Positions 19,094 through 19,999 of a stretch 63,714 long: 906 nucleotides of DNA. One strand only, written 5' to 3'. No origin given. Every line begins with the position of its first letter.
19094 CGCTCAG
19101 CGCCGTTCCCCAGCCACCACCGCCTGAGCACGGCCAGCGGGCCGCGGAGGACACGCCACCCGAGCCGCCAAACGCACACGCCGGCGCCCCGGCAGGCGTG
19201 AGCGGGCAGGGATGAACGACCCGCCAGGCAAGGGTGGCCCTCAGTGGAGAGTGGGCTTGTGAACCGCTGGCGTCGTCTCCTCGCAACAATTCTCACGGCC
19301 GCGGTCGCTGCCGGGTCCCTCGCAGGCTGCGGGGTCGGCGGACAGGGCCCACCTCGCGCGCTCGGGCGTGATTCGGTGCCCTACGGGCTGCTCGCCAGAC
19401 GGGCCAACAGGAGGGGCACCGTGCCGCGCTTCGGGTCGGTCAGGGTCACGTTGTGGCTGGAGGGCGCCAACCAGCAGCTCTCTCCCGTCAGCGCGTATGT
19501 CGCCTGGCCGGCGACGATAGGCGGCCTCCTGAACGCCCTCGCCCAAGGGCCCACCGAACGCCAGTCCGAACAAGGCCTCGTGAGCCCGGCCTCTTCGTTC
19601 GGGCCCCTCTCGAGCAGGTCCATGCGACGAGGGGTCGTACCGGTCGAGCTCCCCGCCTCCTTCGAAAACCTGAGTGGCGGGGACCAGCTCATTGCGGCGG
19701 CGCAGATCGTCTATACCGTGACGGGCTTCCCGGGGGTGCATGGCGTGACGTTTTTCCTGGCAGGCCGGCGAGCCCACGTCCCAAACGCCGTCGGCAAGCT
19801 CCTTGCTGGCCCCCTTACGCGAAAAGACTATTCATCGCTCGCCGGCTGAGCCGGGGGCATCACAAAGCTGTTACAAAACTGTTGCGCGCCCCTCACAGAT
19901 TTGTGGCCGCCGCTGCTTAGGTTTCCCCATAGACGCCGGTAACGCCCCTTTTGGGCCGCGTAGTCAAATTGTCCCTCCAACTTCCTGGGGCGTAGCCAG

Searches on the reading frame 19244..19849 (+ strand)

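Call 67: search_protein_families(library=pfam, proteins=[window:19244-19849:+], max_evalue=5)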
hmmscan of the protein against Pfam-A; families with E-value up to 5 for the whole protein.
window:19244-19849:+ (201 aa): 1 family
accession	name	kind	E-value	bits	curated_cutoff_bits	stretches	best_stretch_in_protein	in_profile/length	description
PF10646.14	Germane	-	4.5e-08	34.1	23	1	92-175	31-114/117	Sporulation and spore germination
